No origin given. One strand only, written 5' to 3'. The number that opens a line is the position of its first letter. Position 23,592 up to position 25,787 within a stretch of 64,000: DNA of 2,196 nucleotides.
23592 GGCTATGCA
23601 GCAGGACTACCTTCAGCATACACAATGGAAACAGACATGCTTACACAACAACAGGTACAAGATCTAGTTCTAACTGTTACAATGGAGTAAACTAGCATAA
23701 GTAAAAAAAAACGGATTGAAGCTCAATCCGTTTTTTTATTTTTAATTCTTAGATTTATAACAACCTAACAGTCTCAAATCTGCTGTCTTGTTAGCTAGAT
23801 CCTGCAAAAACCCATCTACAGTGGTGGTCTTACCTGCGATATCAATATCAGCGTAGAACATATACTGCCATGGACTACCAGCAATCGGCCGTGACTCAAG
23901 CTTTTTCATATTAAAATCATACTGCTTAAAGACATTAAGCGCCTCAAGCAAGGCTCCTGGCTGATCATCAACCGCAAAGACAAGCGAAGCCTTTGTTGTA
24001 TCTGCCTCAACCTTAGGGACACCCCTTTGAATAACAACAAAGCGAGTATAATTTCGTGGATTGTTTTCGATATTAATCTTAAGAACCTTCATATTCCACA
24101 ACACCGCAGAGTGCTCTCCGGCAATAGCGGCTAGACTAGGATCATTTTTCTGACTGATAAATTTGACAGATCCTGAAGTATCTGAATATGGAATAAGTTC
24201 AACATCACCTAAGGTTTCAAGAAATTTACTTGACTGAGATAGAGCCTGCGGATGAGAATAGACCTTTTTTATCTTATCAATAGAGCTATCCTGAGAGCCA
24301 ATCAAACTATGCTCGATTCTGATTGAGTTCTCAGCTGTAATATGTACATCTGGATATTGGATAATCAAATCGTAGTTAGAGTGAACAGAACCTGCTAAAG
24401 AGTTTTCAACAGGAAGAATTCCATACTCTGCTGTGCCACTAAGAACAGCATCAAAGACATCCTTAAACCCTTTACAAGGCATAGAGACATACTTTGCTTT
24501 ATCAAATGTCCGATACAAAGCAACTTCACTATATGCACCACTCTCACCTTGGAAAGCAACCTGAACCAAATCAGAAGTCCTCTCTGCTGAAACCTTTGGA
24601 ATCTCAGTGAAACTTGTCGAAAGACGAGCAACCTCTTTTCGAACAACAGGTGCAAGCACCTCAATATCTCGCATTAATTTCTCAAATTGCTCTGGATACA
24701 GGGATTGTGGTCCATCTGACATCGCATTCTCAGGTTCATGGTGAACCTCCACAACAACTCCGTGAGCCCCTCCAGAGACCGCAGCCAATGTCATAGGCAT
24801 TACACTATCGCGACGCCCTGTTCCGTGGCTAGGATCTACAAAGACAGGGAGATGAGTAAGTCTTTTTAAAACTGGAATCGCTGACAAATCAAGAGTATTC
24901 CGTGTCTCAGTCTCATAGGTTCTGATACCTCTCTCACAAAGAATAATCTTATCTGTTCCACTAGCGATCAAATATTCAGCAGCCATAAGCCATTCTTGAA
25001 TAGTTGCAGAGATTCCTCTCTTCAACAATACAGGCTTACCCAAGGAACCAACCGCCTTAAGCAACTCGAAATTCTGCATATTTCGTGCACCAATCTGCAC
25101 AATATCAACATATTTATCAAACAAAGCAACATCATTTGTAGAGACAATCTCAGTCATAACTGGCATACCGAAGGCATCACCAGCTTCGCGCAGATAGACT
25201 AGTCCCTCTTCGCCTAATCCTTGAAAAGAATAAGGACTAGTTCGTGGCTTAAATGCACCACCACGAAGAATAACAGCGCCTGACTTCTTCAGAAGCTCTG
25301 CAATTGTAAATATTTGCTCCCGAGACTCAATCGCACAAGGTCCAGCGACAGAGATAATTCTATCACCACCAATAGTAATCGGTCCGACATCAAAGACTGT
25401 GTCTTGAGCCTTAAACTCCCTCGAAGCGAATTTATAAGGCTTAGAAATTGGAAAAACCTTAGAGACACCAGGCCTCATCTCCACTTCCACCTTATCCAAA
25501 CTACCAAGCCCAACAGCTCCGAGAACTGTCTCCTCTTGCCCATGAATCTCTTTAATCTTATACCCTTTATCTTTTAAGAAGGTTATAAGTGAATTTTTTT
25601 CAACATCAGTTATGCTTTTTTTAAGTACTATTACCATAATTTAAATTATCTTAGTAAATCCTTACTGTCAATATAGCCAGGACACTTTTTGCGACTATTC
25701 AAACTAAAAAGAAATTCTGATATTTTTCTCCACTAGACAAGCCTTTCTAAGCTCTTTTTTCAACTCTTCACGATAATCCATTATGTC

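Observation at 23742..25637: Unusual fusion of DAHP synthase (with ferredoxin-like regulatory domain) to prephenate dehydratase + ACT, without chorismate mutase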

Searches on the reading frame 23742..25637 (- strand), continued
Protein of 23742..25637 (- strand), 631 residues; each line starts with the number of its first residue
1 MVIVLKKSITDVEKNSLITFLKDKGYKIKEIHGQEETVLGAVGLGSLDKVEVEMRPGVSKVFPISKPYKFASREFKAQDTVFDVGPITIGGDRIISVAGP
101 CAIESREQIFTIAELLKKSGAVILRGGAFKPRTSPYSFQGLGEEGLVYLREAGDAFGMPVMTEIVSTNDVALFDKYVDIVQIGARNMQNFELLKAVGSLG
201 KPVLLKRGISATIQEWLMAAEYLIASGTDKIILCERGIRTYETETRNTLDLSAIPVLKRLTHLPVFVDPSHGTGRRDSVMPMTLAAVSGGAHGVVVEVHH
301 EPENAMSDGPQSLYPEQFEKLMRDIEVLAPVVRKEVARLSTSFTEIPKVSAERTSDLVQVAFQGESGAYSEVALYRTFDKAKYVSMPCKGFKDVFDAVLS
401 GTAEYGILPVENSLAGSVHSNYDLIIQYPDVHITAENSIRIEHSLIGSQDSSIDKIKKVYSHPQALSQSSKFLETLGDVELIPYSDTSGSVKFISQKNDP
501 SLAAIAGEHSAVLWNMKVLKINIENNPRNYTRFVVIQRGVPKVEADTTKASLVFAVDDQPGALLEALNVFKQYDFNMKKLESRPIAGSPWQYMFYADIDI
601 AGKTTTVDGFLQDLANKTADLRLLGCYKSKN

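Call 60: predict_structure(alignment_id=A2)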
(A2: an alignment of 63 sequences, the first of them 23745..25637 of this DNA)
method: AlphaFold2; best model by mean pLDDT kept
length: 631 residues; sequences in the alignment: 63
mean_pLDDT: 84.8   pTM: 0.60
mean pLDDT of the five models: 84.8, 84.0, 83.2, 82.0, 81.5
residues with pLDDT >= 90: 284; 70-90: 266; 50-70: 62; < 50: 19
segments of 3 or more residues with pLDDT < 50: 342-354
pLDDT, mean of each block of 10 residues (from residue 1): 86 92 86 73 76 89 61 68 87 93 94 94 91 60 95 95 90 94 71 88 84 81 84 81 60 86 92 88 94 95 88 95 88 82 38 62 88 88 88 85 88 61 76 89 94 95 90 92 89 94 94 94 87 88 89 88 93 91 72 88 90 90 86 44
secondary structure, 60 per line:
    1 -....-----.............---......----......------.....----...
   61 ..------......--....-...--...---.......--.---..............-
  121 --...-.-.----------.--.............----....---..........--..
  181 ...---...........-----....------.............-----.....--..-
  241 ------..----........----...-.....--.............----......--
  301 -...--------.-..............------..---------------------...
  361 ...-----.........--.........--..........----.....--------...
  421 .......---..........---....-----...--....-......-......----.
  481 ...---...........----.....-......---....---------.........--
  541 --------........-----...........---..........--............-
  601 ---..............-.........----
elements in order: E2-5 H11-23 E27-32 E37-42 H49-53 E58-62 H69-74 H77-80 E82-84 E87-89 E93-99 H106-119 E123-125 H143-155 E160-163 H167-176 E179-183 H187-197 E203-206 H213-225 E231-235 H253-260 E265-267 H269-273 H276-288 E293-298 H315-328 E358-363 H369-377 E383-388 H391-400 E405-409 H418-427 E431-440 E444-447 E458-461 H463-468 H470-475 E480-483 H487-497 E502-506 H508-513 E517-520 E530-538 E549-556 H562-572 E576-585 E588-599 H604-617 E619-627

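Call 62: list_cluster_members(proteins=[P0151, P0186, P0228, P0176, P0179, P0007, P0173])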
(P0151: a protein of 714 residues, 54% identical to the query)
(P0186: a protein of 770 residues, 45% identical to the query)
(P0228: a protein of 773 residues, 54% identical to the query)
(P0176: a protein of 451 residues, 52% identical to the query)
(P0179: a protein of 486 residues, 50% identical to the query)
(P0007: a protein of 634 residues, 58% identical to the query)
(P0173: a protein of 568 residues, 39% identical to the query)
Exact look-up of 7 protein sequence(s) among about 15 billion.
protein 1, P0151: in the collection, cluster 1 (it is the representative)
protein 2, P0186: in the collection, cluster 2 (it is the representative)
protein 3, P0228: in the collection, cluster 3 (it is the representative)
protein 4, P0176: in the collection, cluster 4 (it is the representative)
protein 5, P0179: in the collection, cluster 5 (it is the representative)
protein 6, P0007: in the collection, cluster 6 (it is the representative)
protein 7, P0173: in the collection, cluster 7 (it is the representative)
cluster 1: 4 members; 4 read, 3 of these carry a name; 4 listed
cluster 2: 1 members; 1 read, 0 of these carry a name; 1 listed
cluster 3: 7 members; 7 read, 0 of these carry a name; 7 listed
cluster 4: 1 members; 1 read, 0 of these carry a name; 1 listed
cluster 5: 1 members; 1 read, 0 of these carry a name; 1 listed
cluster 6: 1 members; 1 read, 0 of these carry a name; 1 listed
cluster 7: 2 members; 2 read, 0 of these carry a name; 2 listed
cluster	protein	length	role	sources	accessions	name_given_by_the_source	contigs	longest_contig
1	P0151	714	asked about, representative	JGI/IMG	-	3-deoxy-7-phosphoheptulonate synthase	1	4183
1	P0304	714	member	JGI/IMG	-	3-deoxy-7-phosphoheptulonate synthase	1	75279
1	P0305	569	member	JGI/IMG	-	3-deoxy-7-phosphoheptulonate synthase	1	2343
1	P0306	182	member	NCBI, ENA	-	-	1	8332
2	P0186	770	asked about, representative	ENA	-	-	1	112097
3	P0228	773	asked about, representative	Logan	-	-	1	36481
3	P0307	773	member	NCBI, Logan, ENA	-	-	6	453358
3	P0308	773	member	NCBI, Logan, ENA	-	-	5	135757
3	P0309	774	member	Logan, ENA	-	-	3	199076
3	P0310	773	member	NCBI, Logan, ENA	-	-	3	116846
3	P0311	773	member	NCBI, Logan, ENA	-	-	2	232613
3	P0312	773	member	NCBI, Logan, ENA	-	-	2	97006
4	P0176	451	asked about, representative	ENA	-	-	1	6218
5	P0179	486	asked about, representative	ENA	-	-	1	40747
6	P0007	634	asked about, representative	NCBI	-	-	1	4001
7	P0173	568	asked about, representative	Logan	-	-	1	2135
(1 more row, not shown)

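Call 63: fold_search(model_id=the predicted structure, library=pdb)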
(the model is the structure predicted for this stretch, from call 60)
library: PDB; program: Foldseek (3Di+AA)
matches with E <= 10: 1919; with E <= 0.001: 641
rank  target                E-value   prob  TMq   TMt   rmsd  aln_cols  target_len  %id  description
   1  1rzm_A                2.4e-42  1.00  0.46  0.82   4.8       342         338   49  Crystal structure of 3-deoxy-D-arabino-heptulosonate-7-phosphate synthase (DAHPS) from Thermotoga maritima complexed w (released 2004-08-10)
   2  1vr6_D                2.5e-39  1.00  0.43  0.78  10.4       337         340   49  Crystal structure of Phospho-2-dehydro-3-deoxyheptonate aldolase (DAHP synthase) (TM0343) from Thermotoga Maritima at  (released 2005-03-08)
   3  1vr6_C                1.1e-38  1.00  0.43  0.78  10.4       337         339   48  Crystal structure of Phospho-2-dehydro-3-deoxyheptonate aldolase (DAHP synthase) (TM0343) from Thermotoga Maritima at  (released 2005-03-08)
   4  1vr6_A                2.0e-38  1.00  0.43  0.77  10.4       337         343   50  Crystal structure of Phospho-2-dehydro-3-deoxyheptonate aldolase (DAHP synthase) (TM0343) from Thermotoga Maritima at  (released 2005-03-08)
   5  1vr6_B                6.2e-38  1.00  0.43  0.78  10.4       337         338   48  Crystal structure of Phospho-2-dehydro-3-deoxyheptonate aldolase (DAHP synthase) (TM0343) from Thermotoga Maritima at  (released 2005-03-08)
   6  4grs_C                1.6e-36  1.00  0.42  0.77  10.2       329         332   50  Crystal structure of a chimeric DAH7PS (released 2013-02-06)
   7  4grs_A                3.4e-36  1.00  0.42  0.77  10.2       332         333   50  Crystal structure of a chimeric DAH7PS (released 2013-02-06)
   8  4grs_D                5.4e-36  1.00  0.41  0.77  10.2       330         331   50  Crystal structure of a chimeric DAH7PS (released 2013-02-06)
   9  3pg8_B                3.1e-31  1.00  0.40  0.95   1.8       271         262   50  Truncated form of 3-deoxy-D-arabino-heptulosonate 7-phosphate synthase from Thermotoga maritima (released 2011-01-26)
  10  1vs1_D                8.7e-31  1.00  0.40  0.92   2.4       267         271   52  Crystal structure of 3-deoxy-D-arabino-heptulosonate-7-phosphate synthase (DAHP synthase) from Aeropyrum pernix in com (released 2006-05-16)
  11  1vs1_B                1.0e-30  1.00  0.40  0.93   1.8       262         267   52  Crystal structure of 3-deoxy-D-arabino-heptulosonate-7-phosphate synthase (DAHP synthase) from Aeropyrum pernix in com (released 2006-05-16)
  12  4c1l_A                1.5e-30  1.00  0.39  0.93   1.8       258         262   55  Crystal structure of pyrococcus furiosus 3-deoxy-D-arabino- heptulosonate 7-phosphate synthase I181D interface mutant (released 2013-11-20)
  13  1vs1_C                1.6e-30  1.00  0.38  0.89   1.6       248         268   54  Crystal structure of 3-deoxy-D-arabino-heptulosonate-7-phosphate synthase (DAHP synthase) from Aeropyrum pernix in com (released 2006-05-16)
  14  3pg8_A                2.6e-30  1.00  0.41  0.95   1.9       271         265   52  Truncated form of 3-deoxy-D-arabino-heptulosonate 7-phosphate synthase from Thermotoga maritima (released 2011-01-26)
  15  4c1k_A                7.7e-30  1.00  0.39  0.93   1.8       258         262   55  Crystal structure of pyrococcus furiosus 3-deoxy-D-arabino- heptulosonate 7-phosphate synthase (released 2013-11-20)
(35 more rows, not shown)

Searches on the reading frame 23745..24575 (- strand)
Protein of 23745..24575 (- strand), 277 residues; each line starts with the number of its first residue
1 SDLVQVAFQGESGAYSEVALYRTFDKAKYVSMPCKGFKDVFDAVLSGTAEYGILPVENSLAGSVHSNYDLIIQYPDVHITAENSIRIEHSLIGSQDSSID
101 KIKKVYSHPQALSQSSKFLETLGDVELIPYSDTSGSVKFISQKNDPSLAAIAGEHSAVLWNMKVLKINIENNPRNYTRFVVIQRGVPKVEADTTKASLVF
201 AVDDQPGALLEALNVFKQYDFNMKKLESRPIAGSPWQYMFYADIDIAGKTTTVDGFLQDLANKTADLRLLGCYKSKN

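Call 28: search_solved_structures(query=window:23745-24575:-, max_evalue=1e-20, show_alignments=1)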
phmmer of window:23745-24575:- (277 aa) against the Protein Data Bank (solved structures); distinct sequences matched with E-value up to 1e-20: 6.
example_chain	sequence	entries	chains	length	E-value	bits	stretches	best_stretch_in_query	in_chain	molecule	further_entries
2qmx_A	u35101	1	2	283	4.7e-49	170.3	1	6-274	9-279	Prephenate dehydratase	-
6vh5_A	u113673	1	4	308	3.2e-37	131.6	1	5-275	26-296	Prephenate dehydratase:Amino acid-binding ACT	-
7alz_A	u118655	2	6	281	1e-29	107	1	6-274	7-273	Prephenate dehydratase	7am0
4lub_A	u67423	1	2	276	4.3e-29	104.9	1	2-273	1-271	Putative prephenate dehydratase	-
2qmw_A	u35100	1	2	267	1.6e-25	93.2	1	2-257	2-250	Prephenate dehydratase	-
3mwb_A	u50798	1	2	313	2.5e-25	92.6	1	4-274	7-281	Prephenate dehydratase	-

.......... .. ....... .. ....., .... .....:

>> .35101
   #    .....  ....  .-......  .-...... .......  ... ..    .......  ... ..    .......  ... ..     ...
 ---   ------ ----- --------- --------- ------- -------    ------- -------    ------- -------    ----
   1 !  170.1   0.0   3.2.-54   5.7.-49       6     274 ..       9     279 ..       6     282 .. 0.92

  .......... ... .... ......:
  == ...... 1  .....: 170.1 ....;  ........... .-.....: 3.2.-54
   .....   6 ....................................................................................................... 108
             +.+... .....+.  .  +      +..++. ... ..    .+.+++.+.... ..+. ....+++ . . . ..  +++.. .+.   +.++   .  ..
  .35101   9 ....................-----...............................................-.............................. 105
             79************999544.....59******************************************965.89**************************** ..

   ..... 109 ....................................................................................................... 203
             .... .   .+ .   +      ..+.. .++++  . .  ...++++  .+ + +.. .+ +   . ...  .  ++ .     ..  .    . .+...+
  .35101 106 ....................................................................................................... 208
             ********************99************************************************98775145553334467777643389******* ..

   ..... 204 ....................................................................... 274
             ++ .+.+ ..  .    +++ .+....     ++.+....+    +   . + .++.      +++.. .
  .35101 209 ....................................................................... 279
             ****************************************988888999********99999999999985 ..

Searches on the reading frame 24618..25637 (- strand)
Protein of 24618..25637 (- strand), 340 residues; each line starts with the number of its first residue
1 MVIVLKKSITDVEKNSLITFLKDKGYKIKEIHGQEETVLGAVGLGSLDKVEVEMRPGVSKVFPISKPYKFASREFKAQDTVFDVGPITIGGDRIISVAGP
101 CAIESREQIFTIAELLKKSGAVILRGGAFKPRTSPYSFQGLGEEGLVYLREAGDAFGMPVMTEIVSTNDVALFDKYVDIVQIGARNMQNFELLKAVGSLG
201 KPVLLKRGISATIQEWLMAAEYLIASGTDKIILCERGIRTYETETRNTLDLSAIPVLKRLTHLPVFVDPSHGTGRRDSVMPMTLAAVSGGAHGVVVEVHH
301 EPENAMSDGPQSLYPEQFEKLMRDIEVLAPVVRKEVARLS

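Call 27: search_solved_structures(query=window:24618-25637:-, max_evalue=1e-80, show_alignments=1)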
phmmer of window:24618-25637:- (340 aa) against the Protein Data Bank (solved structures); distinct sequences matched with E-value up to 1e-80: 10.
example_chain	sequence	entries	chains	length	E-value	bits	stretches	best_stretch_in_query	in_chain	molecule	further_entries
1rzm_A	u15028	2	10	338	2.1e-105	356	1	1-331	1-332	Phospho-2-dehydro-3-deoxyheptonate aldolase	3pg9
1vr6_A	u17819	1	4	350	2.3e-105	355.8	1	1-331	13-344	Phospho-2-dehydro-3-deoxyheptonate aldolase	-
4grs_A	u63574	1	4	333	8.6e-103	347.4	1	1-328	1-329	Phospho-2-dehydro-3-deoxyheptonate aldolase, 2-dehydro-3-deoxyphosphoheptonate aldolase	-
3pg8_A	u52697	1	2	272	1.6e-97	330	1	69-331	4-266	Phospho-2-dehydro-3-deoxyheptonate aldolase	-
4c1k_A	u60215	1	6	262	3.2e-89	302.8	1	72-328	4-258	2-DEHYDRO-3-DEOXYPHOSPHOHEPTONATE ALDOLASE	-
1zco_A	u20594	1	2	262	4e-89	302.5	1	74-328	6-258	2-dehydro-3-deoxyphosphoheptonate aldolase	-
4c1l_A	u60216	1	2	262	2.2e-88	300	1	72-328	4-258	2-dehydro-3-deoxyphosphoheptonate aldolase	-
5j6f_A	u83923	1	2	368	6.8e-88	298.4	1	71-327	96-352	3-deoxy-D-arabino-heptulosonate 7-phosphate synthase, chorismate mutase-isozyme 3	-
3nvt_A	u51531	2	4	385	6.8e-87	295.2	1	70-323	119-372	3-deoxy-D-arabino-heptulosonate 7-phosphate synthase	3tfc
1vs1_A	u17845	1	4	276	3.5e-84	286.2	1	66-325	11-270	3-deoxy-7-phosphoheptulonate synthase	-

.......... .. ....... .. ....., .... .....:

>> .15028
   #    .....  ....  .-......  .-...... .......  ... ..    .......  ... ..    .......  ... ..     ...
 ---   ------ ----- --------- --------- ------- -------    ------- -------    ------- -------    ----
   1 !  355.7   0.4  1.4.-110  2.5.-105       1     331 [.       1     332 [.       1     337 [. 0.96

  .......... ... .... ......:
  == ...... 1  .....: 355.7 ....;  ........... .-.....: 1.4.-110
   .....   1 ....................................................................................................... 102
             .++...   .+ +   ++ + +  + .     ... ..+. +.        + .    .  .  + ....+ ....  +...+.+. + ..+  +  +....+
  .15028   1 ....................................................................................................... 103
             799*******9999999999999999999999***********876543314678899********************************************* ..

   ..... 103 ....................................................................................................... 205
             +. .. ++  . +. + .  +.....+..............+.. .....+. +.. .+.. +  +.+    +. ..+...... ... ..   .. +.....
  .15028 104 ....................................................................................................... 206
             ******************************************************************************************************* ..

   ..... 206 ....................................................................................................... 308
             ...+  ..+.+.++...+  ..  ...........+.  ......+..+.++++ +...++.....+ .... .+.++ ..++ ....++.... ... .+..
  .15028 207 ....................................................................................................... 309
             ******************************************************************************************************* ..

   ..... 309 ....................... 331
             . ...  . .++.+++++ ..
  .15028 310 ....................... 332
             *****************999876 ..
